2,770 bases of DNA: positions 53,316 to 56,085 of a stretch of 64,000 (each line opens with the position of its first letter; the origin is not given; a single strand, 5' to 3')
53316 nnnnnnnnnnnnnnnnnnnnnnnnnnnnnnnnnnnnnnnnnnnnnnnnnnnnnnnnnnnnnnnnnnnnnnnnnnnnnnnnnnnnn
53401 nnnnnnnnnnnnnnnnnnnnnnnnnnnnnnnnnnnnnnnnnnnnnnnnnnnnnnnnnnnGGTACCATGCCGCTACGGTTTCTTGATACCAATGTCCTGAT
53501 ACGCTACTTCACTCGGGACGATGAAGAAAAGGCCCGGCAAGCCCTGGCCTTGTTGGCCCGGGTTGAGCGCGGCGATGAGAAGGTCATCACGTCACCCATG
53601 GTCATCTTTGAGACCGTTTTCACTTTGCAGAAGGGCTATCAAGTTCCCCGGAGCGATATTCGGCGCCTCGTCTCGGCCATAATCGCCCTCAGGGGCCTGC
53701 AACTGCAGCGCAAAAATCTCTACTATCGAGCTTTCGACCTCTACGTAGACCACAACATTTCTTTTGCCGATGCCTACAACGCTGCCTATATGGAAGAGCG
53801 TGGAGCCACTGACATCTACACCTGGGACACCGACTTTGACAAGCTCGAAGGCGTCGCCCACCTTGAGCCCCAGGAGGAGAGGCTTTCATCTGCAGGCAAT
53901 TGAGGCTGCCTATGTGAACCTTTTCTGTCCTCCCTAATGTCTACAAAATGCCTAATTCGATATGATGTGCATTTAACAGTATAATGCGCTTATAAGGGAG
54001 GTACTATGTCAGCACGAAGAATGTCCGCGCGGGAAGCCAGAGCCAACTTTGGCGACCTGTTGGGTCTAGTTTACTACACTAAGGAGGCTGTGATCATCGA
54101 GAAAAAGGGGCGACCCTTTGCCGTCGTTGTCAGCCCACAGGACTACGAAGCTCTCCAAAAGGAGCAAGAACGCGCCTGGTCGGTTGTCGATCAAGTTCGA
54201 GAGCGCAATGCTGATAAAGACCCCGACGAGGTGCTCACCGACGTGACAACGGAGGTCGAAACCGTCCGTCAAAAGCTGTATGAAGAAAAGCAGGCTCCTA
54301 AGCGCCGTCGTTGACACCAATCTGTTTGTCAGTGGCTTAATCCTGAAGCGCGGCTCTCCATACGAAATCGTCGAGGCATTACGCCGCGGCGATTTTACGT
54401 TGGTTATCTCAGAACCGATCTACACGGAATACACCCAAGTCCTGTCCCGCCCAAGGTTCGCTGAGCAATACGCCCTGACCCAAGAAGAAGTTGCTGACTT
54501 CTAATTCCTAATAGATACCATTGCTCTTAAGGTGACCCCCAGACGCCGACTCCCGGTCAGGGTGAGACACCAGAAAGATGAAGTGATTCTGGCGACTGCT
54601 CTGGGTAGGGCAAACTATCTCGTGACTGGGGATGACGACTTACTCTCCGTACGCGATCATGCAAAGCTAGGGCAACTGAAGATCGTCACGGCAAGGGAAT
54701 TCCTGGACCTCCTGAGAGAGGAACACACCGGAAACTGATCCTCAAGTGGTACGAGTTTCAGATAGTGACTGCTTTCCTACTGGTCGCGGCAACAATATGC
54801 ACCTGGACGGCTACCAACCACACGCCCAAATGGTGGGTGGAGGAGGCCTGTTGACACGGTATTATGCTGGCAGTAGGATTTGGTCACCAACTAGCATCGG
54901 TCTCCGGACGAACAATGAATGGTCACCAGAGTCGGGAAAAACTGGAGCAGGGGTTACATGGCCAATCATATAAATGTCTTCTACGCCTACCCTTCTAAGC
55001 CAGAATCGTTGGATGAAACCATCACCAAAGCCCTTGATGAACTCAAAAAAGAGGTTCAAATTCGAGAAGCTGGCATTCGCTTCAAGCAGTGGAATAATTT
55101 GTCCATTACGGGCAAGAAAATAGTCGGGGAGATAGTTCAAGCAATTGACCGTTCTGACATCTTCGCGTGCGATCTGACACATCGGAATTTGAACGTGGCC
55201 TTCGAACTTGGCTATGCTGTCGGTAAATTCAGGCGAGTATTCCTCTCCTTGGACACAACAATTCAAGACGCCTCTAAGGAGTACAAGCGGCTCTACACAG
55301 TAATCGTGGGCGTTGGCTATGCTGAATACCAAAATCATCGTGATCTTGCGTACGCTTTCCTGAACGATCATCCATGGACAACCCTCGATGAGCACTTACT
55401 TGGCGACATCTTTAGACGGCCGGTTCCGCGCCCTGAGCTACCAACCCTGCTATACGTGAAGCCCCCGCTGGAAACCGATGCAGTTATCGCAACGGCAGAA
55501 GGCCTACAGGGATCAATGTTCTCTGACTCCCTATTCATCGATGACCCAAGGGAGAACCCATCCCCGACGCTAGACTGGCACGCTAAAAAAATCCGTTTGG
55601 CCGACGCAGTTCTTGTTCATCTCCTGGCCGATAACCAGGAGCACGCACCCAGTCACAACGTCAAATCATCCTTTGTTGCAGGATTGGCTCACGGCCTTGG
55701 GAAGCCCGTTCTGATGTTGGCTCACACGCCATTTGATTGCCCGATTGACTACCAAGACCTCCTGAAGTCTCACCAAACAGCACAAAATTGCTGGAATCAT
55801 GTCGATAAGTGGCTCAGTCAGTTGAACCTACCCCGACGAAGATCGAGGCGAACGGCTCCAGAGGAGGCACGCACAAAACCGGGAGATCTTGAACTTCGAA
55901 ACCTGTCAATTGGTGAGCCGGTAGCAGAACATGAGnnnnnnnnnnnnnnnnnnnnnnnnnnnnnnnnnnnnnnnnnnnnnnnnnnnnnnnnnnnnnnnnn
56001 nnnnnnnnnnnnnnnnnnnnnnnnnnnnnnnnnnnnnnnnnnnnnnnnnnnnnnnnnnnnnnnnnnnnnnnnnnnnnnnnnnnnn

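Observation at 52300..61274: Lower-GC genomic island at tRNA-Arg(CCT) packed with TA modules and integrase remnants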

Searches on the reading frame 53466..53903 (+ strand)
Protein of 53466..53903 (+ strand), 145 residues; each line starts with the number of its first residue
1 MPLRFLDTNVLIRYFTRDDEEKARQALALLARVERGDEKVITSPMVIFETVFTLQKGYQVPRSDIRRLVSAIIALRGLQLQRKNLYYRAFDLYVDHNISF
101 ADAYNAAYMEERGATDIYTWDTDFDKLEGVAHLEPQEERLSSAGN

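Call 6: search_protein_families(library=pfam, proteins=[window:53466-53903:+], max_evalue=0.01)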
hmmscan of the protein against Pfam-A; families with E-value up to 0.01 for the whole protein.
window:53466-53903:+ (145 aa): 2 families
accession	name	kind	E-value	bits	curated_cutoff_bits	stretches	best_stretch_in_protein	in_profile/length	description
PF01850.27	PIN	-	9.7e-17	62.1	23.6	1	5-128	2-118/120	PIN domain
PF16289.11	PIN_12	-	0.0017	19.2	32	1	5-69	2-64/172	PIN domain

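Call 11: search_protein_families(library=padloc, proteins=[window:53466-53903:+], max_evalue=0.01)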
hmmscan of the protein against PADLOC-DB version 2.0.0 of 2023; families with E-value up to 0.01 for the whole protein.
window:53466-53903:+ (145 aa): 0 families

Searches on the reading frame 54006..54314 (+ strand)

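Call 6: search_protein_families(library=pfam, proteins=[window:54006-54314:+], max_evalue=0.01)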
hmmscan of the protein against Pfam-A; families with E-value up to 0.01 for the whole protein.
window:54006-54314:+ (102 aa): 1 family
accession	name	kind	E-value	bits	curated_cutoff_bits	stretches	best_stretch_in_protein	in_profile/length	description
PF02604.26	PhdYeFM_antitox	-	8.6e-13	48.3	29.8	1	7-62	5-59/74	Antitoxin Phd_YefM, type II toxin-antitoxin system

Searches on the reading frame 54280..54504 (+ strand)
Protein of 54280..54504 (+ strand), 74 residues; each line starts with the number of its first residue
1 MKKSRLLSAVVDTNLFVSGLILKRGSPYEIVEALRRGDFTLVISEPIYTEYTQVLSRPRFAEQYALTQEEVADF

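Call 6: search_protein_families(library=pfam, proteins=[window:54280-54504:+], max_evalue=0.01)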
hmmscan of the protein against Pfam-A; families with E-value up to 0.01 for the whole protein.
window:54280-54504:+ (74 aa): 2 families
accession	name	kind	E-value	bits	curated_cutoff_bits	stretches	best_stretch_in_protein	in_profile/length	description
PF13470.12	PIN_3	-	2.9e-12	47.8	27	1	9-72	2-67/115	PIN domain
PF01850.27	PIN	-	0.0017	19.4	23.6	1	10-63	2-54/120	PIN domain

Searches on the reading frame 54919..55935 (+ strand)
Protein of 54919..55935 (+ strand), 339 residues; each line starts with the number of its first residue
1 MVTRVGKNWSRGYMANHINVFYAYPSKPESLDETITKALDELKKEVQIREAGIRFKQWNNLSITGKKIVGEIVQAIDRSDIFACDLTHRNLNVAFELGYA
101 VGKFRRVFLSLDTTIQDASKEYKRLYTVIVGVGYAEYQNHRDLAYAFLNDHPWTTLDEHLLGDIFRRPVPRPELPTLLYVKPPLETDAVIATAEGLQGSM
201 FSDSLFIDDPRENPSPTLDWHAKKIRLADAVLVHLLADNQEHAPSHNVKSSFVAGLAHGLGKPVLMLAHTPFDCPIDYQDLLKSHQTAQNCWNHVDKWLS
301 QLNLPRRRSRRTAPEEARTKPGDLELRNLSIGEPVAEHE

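Call 25: search_protein_families(library=pfam, proteins=[window:54919-55935:+], max_evalue=5)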
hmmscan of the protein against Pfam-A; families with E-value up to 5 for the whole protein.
seq(339 aa): 2 families
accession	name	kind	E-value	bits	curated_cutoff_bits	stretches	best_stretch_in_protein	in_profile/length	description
PF05014.21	Nuc_deoxyrib_tr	-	0.00014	22.5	28.8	1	66-112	50-98/117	Nucleoside 2-deoxyribosyltransferase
PF11184.13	DUF2969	-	0.26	12.2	25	1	45-78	9-41/71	Protein of unknown function (DUF2969)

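Call 53: predict_structure(alignment_id=A2)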
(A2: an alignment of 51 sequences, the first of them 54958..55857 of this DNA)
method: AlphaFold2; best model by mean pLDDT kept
length: 300 residues; sequences in the alignment: 51
mean_pLDDT: 93.8   pTM: 0.92
mean pLDDT of the five models: 93.8, 93.3, 93.1, 92.8, 91.5
residues with pLDDT >= 90: 257; 70-90: 36; 50-70: 7; < 50: 0
segments of 3 or more residues with pLDDT < 50: none
pLDDT, mean of each block of 10 residues (from residue 1): 91 90 98 98 86 75 97 94 97 97 96 91 98 98 95 93 97 98 98 96 94 98 96 96 97 96 84 98 97 79
secondary structure, 60 per line:
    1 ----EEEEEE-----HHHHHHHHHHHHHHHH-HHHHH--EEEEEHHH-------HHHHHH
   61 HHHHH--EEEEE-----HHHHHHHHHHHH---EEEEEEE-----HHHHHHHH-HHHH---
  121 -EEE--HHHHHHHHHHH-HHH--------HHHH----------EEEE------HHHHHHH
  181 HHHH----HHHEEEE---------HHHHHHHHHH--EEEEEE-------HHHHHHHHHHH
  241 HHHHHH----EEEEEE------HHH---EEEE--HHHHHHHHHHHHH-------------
elements in order: E5-10 H16-31 H33-37 E40-44 H55-65 E68-72 H78-89 E93-99 H105-112 H114-117 E122-124 H127-137 H150-153 E164-167 H174-184 E192-195 H205-214 E217-222 H230-246 E251-256 E269-272 H275-287

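Call 56: fold_search(model_id=the predicted structure, library=pdb)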
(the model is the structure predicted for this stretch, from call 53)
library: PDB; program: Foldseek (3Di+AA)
matches with E <= 10: 1637; with E <= 0.001: 6
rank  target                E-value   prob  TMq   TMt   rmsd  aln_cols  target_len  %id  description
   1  9lmq_A                7.6e-05  0.99  0.31  0.30  16.9       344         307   12  Cryo-EM structure of TIR-STING/c-di-GMP complex (released 2025-08-27)
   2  2z5l                  5.3e-04  0.85  0.25  0.18  18.0       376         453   10  The first ketoreductase of the tylosin PKS (released 2007-08-28)
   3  9i9q_D                7.4e-04  1.00  0.33  0.66   4.8       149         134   13  Crystal structure of DNPH1 bound by compound 2. (released 2025-11-12)
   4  9ia6_A                7.9e-04  1.00  0.32  0.67   4.3       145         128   12  Crystal structure of DNPH1 bound by compound 3. (released 2025-11-12)
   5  9ia6_C                8.8e-04  1.00  0.32  0.67   4.1       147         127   16  Crystal structure of DNPH1 bound by compound 3. (released 2025-11-12)
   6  7un8_E                9.3e-04  0.91  0.26  0.26  19.9       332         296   10  SfSTING with c-di-GMP single fiber (released 2022-07-27)
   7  9i57_A                1.0e-03  1.00  0.33  0.63   6.9       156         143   15  Crystal structure of DNPH1 bound by compound 39. (released 2025-11-12)
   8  9s0o_A                1.2e-03  1.00  0.30  0.60   7.2       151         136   16  Crystal structure of DNPH1 bound by compound 6 (released 2025-12-24)
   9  3lft_A                1.2e-03  0.87  0.23  0.23  19.9       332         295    9  The Crystal Structure of the ABC domain in complex with L-Trp from Streptococcus pneumonia to 1.35A (released 2010-02-02)
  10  6wi0_A                1.2e-03  0.75  0.23  0.11  22.4       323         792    9  GluN1b-GluN2B NMDA receptor in complex with GluN1 antagonist L689,560, class 2 (released 2020-07-15)
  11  9ia6_B                1.3e-03  1.00  0.33  0.67   4.1       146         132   14  Crystal structure of DNPH1 bound by compound 3. (released 2025-11-12)
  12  7un8_C                1.4e-03  0.98  0.33  0.34  16.3       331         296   12  SfSTING with c-di-GMP single fiber (released 2022-07-27)
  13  9i58_B                1.5e-03  1.00  0.30  0.62   5.9       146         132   14  Crystal structure of DNPH1 bound by compound 31. (released 2025-11-12)
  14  7un8_A                1.6e-03  0.98  0.33  0.34  16.0       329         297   12  SfSTING with c-di-GMP single fiber (released 2022-07-27)
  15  9i57_B                1.7e-03  1.00  0.30  0.59   8.4       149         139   18  Crystal structure of DNPH1 bound by compound 39. (released 2025-11-12)
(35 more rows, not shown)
